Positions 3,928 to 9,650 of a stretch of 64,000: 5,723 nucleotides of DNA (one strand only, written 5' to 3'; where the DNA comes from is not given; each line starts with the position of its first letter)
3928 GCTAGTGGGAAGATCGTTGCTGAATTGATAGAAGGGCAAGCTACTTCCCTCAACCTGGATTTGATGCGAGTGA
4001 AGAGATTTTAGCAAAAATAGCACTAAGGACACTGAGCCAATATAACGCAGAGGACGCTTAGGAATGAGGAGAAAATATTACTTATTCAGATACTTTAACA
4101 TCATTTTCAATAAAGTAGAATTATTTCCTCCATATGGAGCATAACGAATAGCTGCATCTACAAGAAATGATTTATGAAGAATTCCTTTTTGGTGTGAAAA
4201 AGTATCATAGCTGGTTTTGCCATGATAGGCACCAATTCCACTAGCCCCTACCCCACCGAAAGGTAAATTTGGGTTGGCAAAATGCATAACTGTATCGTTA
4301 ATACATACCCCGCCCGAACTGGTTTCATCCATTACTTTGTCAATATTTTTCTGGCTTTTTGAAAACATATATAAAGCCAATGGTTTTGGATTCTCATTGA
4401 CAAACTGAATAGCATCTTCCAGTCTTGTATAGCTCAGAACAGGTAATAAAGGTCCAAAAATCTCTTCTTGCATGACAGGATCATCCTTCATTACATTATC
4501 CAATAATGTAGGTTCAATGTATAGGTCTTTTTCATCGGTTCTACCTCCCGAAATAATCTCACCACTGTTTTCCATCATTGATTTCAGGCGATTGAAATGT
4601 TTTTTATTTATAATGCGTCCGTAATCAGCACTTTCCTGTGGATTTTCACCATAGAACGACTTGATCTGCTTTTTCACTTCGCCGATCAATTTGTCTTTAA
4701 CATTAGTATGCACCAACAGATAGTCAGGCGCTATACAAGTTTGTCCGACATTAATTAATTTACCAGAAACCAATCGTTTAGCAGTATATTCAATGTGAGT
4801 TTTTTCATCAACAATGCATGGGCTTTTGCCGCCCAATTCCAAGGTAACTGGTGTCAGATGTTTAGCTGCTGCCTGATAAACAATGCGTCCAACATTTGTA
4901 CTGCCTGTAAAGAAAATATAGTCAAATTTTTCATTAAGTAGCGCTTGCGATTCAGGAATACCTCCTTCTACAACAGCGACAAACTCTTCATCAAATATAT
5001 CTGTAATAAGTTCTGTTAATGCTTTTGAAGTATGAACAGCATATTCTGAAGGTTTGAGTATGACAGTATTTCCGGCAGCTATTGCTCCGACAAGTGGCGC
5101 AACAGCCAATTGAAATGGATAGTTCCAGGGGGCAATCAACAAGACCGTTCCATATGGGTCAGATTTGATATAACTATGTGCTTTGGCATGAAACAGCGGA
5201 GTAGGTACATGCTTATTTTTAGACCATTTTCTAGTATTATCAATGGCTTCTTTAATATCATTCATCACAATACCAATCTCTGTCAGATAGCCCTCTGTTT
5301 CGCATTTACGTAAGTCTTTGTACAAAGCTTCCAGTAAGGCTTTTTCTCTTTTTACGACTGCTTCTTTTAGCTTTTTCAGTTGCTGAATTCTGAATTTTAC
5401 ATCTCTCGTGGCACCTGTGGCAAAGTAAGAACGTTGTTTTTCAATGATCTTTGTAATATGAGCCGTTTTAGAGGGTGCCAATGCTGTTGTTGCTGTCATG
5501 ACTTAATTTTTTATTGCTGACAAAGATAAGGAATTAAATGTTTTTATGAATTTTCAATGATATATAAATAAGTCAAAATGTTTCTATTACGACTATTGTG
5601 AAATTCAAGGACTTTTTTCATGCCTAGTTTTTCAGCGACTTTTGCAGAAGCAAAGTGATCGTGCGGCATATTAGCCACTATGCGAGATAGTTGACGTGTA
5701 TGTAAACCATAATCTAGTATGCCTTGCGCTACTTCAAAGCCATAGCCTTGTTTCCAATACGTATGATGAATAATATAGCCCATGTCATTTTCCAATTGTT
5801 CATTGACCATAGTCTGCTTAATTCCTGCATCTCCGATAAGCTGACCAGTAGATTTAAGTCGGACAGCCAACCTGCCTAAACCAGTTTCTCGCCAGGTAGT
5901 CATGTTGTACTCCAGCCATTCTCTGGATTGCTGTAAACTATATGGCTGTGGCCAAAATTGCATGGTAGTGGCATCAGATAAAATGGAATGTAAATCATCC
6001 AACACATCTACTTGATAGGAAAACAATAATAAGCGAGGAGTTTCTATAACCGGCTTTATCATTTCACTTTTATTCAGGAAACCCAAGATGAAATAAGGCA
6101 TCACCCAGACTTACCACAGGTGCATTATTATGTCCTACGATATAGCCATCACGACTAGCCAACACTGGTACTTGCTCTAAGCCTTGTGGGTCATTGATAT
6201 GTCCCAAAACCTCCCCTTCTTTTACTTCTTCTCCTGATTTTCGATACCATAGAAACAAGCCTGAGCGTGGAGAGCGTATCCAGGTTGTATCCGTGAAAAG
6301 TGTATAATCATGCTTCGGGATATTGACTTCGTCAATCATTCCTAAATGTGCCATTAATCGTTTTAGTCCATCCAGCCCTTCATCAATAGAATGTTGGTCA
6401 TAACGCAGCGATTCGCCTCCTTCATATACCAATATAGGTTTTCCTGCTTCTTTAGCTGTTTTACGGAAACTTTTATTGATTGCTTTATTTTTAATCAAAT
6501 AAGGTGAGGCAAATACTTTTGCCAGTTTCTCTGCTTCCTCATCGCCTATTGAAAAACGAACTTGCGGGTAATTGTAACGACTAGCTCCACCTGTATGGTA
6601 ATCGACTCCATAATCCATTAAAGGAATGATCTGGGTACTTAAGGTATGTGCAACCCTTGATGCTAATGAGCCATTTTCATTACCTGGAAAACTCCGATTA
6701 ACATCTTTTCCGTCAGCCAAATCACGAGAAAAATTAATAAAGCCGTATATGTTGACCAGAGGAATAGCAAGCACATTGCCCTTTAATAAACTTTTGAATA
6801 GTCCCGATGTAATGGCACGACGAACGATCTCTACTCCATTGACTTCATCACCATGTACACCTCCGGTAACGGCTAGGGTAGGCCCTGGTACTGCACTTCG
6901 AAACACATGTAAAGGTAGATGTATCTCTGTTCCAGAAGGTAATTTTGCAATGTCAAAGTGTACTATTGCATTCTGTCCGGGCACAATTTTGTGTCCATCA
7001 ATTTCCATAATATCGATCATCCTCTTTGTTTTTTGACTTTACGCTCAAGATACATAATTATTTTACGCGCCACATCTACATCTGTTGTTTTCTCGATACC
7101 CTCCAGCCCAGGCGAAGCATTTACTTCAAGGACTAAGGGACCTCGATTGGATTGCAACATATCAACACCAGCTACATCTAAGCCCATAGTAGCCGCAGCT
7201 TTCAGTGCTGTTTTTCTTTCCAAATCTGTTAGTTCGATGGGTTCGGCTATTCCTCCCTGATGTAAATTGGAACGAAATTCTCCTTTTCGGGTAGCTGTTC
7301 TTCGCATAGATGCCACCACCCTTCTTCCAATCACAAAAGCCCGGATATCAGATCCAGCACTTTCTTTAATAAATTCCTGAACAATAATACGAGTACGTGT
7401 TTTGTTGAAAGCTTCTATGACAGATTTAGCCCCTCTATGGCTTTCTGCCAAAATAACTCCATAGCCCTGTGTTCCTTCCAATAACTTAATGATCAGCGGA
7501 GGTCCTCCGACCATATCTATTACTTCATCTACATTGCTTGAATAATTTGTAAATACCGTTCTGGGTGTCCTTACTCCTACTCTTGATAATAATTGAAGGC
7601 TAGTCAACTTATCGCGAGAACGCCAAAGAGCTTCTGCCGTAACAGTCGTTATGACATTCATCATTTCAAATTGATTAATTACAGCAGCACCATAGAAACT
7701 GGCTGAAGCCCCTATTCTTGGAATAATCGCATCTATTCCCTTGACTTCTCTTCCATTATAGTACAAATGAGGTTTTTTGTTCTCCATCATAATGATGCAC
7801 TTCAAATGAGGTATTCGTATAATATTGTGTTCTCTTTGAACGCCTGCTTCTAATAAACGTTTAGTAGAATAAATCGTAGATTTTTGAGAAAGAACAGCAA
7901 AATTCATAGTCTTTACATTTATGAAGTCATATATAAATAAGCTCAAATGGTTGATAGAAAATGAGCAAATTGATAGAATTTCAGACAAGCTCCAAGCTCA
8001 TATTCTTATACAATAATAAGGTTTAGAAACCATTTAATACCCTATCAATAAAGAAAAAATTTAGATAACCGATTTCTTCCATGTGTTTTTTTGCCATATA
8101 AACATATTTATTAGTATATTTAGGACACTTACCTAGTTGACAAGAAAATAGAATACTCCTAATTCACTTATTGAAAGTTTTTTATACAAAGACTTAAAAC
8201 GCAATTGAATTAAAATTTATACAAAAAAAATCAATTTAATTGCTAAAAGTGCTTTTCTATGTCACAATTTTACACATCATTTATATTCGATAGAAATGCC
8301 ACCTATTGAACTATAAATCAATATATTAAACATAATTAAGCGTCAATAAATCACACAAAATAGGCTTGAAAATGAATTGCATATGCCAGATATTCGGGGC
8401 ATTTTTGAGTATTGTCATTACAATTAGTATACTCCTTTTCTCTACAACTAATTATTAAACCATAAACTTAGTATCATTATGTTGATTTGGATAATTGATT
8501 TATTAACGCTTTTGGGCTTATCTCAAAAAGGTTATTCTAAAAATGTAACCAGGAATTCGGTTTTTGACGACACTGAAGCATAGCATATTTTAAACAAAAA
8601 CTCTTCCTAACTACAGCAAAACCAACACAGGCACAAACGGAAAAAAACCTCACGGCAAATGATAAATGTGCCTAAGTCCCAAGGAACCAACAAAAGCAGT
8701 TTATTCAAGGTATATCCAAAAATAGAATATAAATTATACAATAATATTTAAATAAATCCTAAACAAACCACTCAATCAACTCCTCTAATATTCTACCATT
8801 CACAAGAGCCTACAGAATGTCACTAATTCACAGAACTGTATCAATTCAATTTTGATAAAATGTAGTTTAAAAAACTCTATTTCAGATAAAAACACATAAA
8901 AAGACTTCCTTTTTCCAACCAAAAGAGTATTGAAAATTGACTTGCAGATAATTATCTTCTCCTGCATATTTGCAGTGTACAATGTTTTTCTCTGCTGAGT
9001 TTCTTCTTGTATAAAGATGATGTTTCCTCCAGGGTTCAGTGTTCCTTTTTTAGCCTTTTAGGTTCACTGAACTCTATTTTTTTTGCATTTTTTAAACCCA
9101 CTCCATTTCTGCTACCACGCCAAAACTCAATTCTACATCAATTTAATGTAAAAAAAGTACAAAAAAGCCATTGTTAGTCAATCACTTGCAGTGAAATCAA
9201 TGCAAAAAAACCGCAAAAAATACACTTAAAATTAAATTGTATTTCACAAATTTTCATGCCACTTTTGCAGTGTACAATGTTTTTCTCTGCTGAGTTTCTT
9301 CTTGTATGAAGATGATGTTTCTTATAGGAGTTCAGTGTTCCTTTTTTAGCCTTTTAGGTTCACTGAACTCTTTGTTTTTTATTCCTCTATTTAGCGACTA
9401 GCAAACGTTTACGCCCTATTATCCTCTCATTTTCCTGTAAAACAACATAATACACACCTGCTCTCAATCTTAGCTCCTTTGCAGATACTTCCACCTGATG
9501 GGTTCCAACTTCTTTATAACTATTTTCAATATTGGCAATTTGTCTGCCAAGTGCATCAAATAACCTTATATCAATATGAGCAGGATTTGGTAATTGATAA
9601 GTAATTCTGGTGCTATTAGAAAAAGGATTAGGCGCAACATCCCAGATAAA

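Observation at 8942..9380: Two tandem promoter-to-terminator ~115-nt units: candidate novel small RNA or leaderless micropeptide genes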

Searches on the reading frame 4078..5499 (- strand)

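Call 9: search_protein_families(library=pfam, proteins=[window:4078-5499:-])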
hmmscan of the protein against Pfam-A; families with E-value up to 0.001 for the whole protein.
window:4078-5499:- (473 aa): 1 family
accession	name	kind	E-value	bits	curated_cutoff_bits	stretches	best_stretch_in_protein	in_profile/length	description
PF00171.27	Aldedh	-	9.9e-95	318.2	23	1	10-438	26-459/461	Aldehyde dehydrogenase family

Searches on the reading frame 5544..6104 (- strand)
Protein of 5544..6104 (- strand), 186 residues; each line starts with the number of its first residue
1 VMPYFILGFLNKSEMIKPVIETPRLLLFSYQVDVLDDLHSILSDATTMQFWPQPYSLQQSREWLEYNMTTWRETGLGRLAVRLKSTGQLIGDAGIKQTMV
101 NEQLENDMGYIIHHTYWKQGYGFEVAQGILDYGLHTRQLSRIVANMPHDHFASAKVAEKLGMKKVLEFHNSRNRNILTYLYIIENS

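Call 9: search_protein_families(library=pfam, proteins=[window:5544-6104:-])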
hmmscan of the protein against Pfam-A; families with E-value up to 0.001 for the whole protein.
window:5544-6104:- (186 aa): 2 families
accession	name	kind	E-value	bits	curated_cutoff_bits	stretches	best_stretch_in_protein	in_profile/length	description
PF13302.13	Acetyltransf_3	-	8.2e-28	98.3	25.4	1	24-163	1-138/138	Acetyltransferase (GNAT) domain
PF00583.31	Acetyltransf_1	-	1.2e-05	26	20.7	1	55-162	16-116/116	Acetyltransferase (GNAT) family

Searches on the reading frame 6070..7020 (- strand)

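Call 9: search_protein_families(library=pfam, proteins=[window:6070-7020:-])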
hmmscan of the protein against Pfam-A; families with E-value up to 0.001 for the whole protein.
window:6070-7020:- (316 aa): 1 family
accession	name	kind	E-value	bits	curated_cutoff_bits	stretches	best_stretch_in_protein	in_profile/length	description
PF24827.1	AstE_AspA_cat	-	8.3e-32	110.7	25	1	45-226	1-192/192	Succinylglutamate desuccinylase/Aspartoacylase catalytic domain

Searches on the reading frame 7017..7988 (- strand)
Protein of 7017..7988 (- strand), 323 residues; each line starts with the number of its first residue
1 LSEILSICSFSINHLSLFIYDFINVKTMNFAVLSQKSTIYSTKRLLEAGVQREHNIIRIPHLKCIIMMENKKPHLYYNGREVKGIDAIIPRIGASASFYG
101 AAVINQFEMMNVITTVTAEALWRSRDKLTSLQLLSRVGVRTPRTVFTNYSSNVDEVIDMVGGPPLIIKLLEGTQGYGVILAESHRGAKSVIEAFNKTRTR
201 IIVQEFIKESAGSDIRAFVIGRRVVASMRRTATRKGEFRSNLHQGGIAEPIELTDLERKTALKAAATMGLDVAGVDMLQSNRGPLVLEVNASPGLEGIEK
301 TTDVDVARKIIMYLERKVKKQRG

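Call 9: search_protein_families(library=pfam, proteins=[window:7017-7988:-])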
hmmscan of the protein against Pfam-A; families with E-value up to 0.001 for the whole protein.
window:7017-7988:- (323 aa): 5 families
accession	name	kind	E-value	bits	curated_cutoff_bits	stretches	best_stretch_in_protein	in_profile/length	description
PF08443.16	RimK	-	1e-61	208.3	21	1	125-314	2-188/188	RimK-like ATP-grasp domain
PF18030.7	Rimk_N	-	6.3e-32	110.2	26.4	1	28-121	1-94/94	RimK PreATP-grasp domain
PF02955.21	GSH-S_ATP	-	1.1e-16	61.2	23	1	141-293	12-164/175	Prokaryotic glutathione synthetase, ATP-grasp domain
PF14397.11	ATPgrasp_ST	-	1.4e-09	38.1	31.4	0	260-298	221-261/278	Sugar-transfer associated ATP-grasp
PF02655.19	ATP-grasp_3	-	4.1e-07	30.7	23.2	1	126-291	3-155/160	ATP-grasp domain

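Call 11: find_encoding_contigs(protein=window:7017-7988:-, flank=6000, max_places=8)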
Protein window:7017-7988:- (323 aa): no gene with exactly this product is on record in the collection.

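Call 14: find_encoding_contigs(protein=window:7017-7907:-, flank=6000, max_places=8)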
Protein window:7017-7907:- (296 aa): no gene with exactly this product is on record in the collection.

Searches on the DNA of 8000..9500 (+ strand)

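Call 5: search_rna_families(source=window, start=8000, end=9500, threshold=evalue, max_evalue=10, show_alignments=3)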
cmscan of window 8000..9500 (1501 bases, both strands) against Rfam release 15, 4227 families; matches with E-value up to 10: 5.
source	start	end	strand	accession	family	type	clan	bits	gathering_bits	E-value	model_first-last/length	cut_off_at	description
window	8189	8265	-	RF00318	snoZ175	Gene; snRNA; snoRNA; CD-box;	-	25.5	43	0.34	1-81/81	no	Small nucleolar RNA Z175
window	8201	8243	+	RF00801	mir-280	Gene; miRNA;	-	21.4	70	0.7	22-64/83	no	mir-280 microRNA precursor family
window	8013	8095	-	RF01770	rimP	Cis-reg; leader;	-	17.8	47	7.7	1-102/102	no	Gammaprotebacteria rimP leader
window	9228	9321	-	RF00026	U6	Gene; snRNA; splicing;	CL00009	16.2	44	0.61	1-105/105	no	U6 spliceosomal RNA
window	8136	8199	-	RF02360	Yfr8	Gene; sRNA;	-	13.5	40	4.5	1-226/226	no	Cyanobacterial functional RNA 8/9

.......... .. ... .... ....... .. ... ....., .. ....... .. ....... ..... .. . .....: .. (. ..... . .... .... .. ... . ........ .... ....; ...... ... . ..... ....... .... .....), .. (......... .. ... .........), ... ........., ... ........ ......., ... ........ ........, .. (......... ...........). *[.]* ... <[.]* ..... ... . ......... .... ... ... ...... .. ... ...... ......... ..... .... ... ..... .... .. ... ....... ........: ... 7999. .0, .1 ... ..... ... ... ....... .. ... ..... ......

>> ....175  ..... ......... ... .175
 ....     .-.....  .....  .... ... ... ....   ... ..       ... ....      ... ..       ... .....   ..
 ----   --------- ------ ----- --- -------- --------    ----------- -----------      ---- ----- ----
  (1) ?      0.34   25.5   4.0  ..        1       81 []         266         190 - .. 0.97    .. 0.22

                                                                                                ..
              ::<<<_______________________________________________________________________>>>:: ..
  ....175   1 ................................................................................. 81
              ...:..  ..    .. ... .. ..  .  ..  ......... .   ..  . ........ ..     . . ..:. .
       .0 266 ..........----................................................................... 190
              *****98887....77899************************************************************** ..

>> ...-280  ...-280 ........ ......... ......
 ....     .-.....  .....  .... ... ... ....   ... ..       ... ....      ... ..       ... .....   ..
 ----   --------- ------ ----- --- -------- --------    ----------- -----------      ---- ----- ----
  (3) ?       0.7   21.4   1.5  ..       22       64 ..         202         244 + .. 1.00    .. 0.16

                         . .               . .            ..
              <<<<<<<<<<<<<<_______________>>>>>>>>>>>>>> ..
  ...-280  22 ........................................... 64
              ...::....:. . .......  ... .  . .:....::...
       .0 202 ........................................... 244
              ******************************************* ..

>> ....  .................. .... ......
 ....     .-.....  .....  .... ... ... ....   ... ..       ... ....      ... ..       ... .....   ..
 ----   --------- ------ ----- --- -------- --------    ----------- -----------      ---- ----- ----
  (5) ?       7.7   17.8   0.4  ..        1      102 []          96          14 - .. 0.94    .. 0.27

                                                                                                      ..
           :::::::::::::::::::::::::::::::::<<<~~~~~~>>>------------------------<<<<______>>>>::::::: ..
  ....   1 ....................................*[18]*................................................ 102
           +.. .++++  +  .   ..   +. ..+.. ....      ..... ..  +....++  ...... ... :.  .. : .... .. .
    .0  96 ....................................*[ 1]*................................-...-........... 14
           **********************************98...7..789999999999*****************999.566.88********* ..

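Call 41: build_rna_model(alignment_id=A3, structure=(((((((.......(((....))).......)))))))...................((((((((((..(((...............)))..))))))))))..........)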
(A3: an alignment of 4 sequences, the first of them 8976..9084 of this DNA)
Model R1 built from alignment A3 (4 sequences, 112 columns); structure: as given.
model positions 108; base pairs 23; branch points 1; effective number of sequences 1.01; information 0.589 bits per position. Calibrated on 0.2 Mb of random sequence (short: E-values are rough).
structure used (alignment columns):
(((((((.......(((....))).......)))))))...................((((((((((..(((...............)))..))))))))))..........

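Call 44: search_with_rna_model(model_id=R1, source=window, filters=off, max_evalue=10)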
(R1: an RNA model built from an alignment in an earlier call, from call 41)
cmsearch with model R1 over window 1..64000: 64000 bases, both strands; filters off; matches with E-value up to 10: 30.
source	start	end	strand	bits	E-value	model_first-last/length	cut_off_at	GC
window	8976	9083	+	134.1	4.7e-26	1-108/108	no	0.34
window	9271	9379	+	125.7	2.7e-24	1-108/108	no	0.33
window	17262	17353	-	19.5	0.059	1-108/108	no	0.29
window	9328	9371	-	19.4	0.06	56-99/108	no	0.39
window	37582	37664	+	17.5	0.15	1-108/108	no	0.31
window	9032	9077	-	15.1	0.48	54-99/108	no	0.39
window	25025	25092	-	13.7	0.94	1-108/108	no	0.29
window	34005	34080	+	13.7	0.97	1-108/108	no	0.28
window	49517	49599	+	13.4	1.1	1-108/108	no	0.3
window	23735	23809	-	12.1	2.1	1-108/108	no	0.31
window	21593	21682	+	11.5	2.8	1-108/108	no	0.31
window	27797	27885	-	11.3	3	1-108/108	no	0.25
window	24232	24327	+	11.3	3.1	1-108/108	no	0.36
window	59418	59513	+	11.2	3.2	1-108/108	no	0.38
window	14557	14649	-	11.1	3.4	1-108/108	no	0.32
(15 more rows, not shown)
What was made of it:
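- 8976..9084 (+): Candidate sRNA 1, about 105-109 nt. The 5' end is inferred at about 8976-8979; the 3' end lies in the T-run. CM score 134 bits (call 44).
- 9271..9380 (+): Candidate sRNA 2, the paralogue. SL1 9271-9308, linker 9309-9327, hairpin 9328-9370, T-run 9371-9380. Its mini-ORF is 9277-9309 with a TGA stop. CM score 125.7 bits (call 44).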

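Call 45: search_with_rna_model(model_id=R1, sources=[L001, L003, L004, L005, L006], filters=off, max_evalue=10)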
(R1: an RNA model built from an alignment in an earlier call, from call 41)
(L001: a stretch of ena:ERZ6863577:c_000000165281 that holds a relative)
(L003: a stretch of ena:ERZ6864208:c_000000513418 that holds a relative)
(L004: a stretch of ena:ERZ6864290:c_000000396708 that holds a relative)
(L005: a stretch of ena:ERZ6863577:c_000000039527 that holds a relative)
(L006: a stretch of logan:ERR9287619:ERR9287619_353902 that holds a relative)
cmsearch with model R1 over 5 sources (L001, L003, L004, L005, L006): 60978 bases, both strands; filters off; matches with E-value up to 10: 20.
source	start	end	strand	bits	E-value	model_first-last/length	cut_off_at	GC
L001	10410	10519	-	128.3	7.3e-25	1-108/108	no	0.34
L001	9909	10016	-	127.5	1.1e-24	1-108/108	no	0.32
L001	10419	10463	+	18.2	0.1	57-99/108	no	0.4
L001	1952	2047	-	14.7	0.55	1-108/108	no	0.26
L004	2296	2392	+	14.2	0.71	1-108/108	no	0.34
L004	16053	16132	-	14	0.77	1-108/108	no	0.3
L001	12016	12113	-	13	1.3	1-108/108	no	0.36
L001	1920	1995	+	12.6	1.5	1-108/108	no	0.25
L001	9917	9960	+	12.5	1.6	56-99/108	no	0.34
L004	7634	7690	-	11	3.3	1-108/108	no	0.26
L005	4169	4225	-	11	3.3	1-108/108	no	0.26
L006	1047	1103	-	11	3.3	1-108/108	no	0.26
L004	3729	3837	-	10.7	3.9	1-108/108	no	0.47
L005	264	372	-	10.7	3.9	1-108/108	no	0.47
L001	6303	6407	-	9.2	7.9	1-108/108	no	0.38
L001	11272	11327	+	9.2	8.1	1-108/108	no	0.34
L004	4068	4152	+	8.9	9.4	1-108/108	no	0.35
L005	603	687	+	8.9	9.4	1-108/108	no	0.35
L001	5008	5069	+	8.9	9.5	1-108/108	no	0.31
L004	17680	17795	-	8.8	9.9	1-108/108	no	0.33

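Call 70: search_dna_similar(query=window:8942-9084:+, collection=phages, mode=distant, max_evalue=0.01, max_rows=5)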
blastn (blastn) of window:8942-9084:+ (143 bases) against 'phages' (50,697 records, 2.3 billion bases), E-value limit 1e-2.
No match.

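Call 71: search_dna_similar(query=window:8942-9084:+, collection=plasmids, mode=distant, max_evalue=0.01, max_rows=5)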
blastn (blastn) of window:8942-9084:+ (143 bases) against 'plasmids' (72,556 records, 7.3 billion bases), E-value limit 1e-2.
No match.
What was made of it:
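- Tried and rejected: The phage and plasmid BLAST searches were empty (calls 70, 71).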
